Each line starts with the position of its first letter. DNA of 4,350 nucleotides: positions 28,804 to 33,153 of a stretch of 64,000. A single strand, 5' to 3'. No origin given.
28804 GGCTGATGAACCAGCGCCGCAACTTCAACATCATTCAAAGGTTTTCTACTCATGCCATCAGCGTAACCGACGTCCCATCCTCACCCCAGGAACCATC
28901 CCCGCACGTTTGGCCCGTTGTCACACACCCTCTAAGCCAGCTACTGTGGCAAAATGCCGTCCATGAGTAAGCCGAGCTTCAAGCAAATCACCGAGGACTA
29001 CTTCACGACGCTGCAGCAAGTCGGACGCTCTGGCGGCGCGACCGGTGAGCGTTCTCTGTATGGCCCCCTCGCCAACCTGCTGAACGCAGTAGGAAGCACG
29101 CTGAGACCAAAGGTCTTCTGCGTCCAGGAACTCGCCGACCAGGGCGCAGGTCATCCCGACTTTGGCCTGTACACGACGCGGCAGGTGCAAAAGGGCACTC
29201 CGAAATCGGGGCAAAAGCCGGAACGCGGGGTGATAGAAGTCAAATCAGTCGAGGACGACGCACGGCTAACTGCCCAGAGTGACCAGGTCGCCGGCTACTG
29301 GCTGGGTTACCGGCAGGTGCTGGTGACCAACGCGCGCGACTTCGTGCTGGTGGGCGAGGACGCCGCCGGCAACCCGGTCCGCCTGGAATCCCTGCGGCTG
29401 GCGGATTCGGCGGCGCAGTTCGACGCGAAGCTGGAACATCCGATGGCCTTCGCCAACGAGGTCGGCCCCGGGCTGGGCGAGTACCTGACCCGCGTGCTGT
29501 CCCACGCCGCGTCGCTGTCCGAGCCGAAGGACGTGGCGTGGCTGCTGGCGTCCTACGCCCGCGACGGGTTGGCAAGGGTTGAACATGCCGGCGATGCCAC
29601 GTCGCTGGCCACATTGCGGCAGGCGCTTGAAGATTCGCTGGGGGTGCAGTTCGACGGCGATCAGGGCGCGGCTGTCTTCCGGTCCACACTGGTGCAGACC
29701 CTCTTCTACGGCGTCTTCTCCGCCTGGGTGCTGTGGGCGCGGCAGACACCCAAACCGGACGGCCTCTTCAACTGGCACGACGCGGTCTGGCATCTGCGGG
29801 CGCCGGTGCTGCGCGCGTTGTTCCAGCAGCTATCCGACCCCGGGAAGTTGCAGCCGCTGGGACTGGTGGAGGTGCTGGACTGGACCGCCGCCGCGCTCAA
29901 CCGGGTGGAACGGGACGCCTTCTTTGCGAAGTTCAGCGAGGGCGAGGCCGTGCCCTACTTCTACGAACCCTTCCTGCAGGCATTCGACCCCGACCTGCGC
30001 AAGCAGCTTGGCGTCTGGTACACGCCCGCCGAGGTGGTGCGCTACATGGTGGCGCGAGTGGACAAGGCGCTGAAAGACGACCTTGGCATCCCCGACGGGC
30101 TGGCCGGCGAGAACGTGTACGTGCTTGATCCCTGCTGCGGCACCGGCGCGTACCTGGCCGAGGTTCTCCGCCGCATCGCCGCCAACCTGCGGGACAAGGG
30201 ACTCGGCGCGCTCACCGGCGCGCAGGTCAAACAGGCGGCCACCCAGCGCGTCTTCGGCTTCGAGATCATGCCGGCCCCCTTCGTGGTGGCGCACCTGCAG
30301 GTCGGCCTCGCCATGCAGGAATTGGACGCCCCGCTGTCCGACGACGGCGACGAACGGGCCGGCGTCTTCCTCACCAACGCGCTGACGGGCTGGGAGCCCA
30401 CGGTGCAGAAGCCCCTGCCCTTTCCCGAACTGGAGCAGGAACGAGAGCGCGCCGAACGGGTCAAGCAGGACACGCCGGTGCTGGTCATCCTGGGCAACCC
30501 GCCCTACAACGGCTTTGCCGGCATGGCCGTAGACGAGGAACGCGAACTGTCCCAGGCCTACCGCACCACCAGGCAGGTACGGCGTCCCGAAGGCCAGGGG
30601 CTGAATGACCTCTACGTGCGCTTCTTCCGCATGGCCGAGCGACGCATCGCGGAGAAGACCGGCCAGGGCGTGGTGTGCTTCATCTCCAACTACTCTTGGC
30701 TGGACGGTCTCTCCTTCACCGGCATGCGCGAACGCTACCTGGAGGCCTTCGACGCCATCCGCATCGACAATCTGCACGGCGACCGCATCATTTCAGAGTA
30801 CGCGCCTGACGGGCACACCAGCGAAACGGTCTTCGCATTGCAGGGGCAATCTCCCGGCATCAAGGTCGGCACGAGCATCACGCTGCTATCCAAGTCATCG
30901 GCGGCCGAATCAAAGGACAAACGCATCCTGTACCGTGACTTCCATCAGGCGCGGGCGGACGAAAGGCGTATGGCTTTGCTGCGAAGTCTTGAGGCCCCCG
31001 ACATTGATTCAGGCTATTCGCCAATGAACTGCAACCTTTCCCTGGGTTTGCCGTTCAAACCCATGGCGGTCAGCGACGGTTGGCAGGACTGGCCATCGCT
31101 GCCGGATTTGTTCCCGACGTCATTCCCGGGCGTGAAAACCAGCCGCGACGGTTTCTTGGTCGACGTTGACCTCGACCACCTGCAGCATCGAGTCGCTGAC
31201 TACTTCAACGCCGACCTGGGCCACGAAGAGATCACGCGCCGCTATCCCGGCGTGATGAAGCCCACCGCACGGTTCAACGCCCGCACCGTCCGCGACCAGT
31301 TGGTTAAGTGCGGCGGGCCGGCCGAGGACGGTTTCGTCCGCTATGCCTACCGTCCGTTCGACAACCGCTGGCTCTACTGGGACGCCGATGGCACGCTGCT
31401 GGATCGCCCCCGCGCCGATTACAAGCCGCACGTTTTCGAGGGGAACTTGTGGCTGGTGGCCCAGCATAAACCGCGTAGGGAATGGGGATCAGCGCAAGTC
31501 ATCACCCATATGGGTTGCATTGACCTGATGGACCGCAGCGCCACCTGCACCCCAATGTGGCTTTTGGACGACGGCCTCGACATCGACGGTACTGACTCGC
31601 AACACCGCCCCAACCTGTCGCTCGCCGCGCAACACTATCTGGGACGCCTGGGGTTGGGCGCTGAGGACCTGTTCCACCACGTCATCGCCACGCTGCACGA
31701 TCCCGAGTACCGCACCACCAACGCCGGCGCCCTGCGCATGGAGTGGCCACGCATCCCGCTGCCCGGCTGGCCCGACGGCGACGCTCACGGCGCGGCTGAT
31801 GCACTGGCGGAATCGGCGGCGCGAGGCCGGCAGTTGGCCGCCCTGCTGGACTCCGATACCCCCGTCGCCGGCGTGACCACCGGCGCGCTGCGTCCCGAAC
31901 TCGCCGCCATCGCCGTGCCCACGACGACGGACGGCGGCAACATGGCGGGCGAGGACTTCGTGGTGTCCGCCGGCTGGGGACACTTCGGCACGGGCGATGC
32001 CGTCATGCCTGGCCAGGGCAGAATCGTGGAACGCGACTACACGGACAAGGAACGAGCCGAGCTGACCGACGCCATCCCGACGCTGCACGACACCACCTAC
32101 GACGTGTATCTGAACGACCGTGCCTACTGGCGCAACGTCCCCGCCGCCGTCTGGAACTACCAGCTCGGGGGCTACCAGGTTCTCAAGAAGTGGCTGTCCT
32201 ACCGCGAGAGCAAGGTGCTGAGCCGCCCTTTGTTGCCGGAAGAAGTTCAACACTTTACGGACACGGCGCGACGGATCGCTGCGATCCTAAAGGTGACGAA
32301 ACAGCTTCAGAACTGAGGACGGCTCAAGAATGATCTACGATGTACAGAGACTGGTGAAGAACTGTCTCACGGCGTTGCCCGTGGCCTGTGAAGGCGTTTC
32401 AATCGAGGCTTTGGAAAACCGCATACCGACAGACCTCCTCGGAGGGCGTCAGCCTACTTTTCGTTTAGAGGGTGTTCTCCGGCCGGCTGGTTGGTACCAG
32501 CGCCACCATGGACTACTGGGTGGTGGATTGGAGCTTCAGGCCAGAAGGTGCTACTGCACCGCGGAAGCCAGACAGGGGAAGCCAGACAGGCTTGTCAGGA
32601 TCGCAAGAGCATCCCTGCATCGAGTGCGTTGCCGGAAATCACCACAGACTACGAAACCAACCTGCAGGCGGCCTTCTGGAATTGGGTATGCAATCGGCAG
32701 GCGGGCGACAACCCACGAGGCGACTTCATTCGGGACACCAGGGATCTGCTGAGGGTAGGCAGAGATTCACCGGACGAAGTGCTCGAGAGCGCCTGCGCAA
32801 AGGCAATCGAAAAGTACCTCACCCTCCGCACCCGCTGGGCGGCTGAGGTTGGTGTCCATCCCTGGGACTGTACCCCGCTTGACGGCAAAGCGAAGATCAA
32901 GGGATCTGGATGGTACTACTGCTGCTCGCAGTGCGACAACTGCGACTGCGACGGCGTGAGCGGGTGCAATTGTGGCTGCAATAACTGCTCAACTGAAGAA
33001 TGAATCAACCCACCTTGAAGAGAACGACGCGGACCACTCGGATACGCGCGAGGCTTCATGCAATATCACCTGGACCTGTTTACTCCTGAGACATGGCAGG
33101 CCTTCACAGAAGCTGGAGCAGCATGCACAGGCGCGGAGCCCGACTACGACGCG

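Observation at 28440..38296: Accessory defence-like island wedged between an M20 peptidase gene and moaDE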

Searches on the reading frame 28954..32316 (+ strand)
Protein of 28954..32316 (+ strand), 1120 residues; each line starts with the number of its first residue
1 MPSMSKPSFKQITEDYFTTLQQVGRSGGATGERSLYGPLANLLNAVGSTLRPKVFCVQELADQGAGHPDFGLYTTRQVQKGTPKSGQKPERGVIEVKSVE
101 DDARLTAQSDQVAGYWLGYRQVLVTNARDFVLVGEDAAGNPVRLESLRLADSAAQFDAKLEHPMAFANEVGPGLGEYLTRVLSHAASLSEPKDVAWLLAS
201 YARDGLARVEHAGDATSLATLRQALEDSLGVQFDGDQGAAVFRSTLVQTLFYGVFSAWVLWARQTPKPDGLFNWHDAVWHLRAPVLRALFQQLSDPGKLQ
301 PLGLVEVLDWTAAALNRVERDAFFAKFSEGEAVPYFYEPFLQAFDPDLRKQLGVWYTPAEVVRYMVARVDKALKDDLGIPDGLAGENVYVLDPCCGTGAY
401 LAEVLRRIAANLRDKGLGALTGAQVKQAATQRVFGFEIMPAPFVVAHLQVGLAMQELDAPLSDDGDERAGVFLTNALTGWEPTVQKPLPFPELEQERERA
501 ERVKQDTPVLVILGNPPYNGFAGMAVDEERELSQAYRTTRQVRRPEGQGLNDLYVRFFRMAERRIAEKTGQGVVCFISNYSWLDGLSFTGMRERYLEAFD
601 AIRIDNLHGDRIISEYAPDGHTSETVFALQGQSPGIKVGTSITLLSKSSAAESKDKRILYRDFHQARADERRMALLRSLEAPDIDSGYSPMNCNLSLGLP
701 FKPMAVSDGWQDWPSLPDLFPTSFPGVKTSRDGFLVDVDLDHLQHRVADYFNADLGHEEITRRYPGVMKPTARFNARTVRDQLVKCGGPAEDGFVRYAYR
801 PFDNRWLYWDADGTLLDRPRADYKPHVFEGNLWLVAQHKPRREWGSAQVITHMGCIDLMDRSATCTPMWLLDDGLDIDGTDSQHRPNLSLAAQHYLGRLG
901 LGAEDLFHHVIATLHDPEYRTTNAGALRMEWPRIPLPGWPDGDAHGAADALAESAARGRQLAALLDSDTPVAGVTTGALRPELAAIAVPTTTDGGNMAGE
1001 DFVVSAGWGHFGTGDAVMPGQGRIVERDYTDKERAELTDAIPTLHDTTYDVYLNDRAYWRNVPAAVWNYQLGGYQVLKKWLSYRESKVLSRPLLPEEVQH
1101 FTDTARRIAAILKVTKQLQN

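Call 4: search_protein_families(library=pfam, proteins=[window:28954-32316:+], max_evalue=0.01)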
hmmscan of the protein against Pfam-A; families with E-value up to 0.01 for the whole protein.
window:28954-32316:+ (1120 aa): 4 families
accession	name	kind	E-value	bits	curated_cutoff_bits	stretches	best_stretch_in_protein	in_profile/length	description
PF18135.7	Type_ISP_C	-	1.5e-43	149.6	25.9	1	718-1091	1-319/342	Type ISP C-terminal specificity domain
PF02384.22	N6_Mtase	-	1.7e-08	34.6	20.4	1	336-451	9-98/311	N-6 DNA Methylase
PF07669.17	Eco57I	-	5.1e-06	27.1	25.3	1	511-607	77-165/171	Eco57I restriction-modification methylase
PF20473.4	MmeI_Mtase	-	0.00016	21.4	27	1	387-582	20-202/259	MmeI, DNA-methyltransferase domain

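Call 5: search_protein_families(library=padloc, proteins=[window:28954-32316:+], max_evalue=0.01)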
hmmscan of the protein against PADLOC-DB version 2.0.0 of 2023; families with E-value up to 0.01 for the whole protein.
window:28954-32316:+ (1120 aa): 25 families
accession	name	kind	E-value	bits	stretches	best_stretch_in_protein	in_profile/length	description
PDLC03610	REase_MTase_IIG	-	2.8e-96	321.7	3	20-522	9-487/1096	Type IIG restriction enzyme-methyltransferase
PDLC03631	REase_MTase_IIG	-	1.2e-77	259.8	1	26-937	20-894/1086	Type IIG restriction enzyme-methyltransferase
PDLC03597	REase_MTase_IIG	-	5.4e-37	124.9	1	335-938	863-1485/1646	Type IIG restriction enzyme-methyltransferase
PDLC03621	REase_MTase_IIG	-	2.5e-29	99.9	2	336-663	287-598/1024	Type IIG restriction enzyme-methyltransferase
PDLC03051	REase_MTase_I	-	2.8e-27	92.3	1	340-936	852-1451/1591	Type I restriction enzyme-methyltransferase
PDLC04134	mad2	-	8.9e-19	65.7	1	340-671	257-467/492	mads_2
PDLC03338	MTase_II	-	1.9e-10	38.1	1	342-445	119-208/604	Type II methyltransferase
PDLC03348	MTase_II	-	5.2e-10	36.5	1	348-453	216-312/727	Type II methyltransferase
PDLC03025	MTase_I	-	1e-09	35.6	1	314-450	125-239/569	Type I methyltransferase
PDLC03630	REase_MTase_IIG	-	1.5e-09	34.3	1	346-455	364-471/1100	Type IIG restriction enzyme-methyltransferase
PDLC03021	MTase_I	-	2.7e-07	27.8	1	324-448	137-243/491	Type I methyltransferase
PDLC02529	PglX|PglXI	-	3.1e-06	23.2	1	335-582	182-424/1189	PglX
PDLC03335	MTase_II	-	8.7e-06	22.7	1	340-597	67-274/607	Type II methyltransferase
PDLC03599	REase_MTase_IIG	-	2.1e-05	20.6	1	361-575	323-532/959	Type IIG restriction enzyme-methyltransferase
PDLC03029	MTase_I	-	7e-05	19.5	1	335-444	159-250/661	Type I methyltransferase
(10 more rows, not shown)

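Call 13: search_protein_families(library=ncbifam, proteins=[window:28954-32316:+], max_evalue=0.1)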
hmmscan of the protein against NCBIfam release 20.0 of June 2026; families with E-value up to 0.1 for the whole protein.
window:28954-32316:+ (1120 aa): 3 families
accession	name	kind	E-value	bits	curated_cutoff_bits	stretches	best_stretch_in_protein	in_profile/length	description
NF047738.1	antiphage_MADS2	equivalog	1.3e-06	27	720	1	347-546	305-477/654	methylation-associated defense system DNA methyltransferase MAD2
TIGR02987.1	met_A_Alw26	exception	0.00022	20.1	353.5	1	350-409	1-54/523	Alw26I/Eco31I/Esp3I family type II restriction adenine-specific DNA-methyltransferase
NF033451.1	BREX_2_MTaseX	equivalog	0.0059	14.3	400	1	347-456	190-293/1185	BREX-2 system adenine-specific DNA-methyltransferase PglX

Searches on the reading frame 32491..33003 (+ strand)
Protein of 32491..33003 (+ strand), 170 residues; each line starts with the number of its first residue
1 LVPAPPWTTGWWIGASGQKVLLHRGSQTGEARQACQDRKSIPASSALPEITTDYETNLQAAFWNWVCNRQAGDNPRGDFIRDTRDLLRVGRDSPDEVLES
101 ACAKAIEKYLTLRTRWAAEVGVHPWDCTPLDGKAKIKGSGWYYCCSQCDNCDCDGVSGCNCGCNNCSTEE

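Call 4: search_protein_families(library=pfam, proteins=[window:32491-33003:+], max_evalue=0.01)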
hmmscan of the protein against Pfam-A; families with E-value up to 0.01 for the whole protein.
window:32491-33003:+ (170 aa): 0 families

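Call 5: search_protein_families(library=padloc, proteins=[window:32491-33003:+], max_evalue=0.01)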
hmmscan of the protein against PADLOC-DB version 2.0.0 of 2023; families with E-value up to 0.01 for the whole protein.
window:32491-33003:+ (170 aa): 0 families

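Call 13: search_protein_families(library=ncbifam, proteins=[window:32491-33003:+], max_evalue=0.1)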
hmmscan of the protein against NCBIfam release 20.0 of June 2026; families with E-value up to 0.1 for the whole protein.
window:32491-33003:+ (170 aa): 0 families
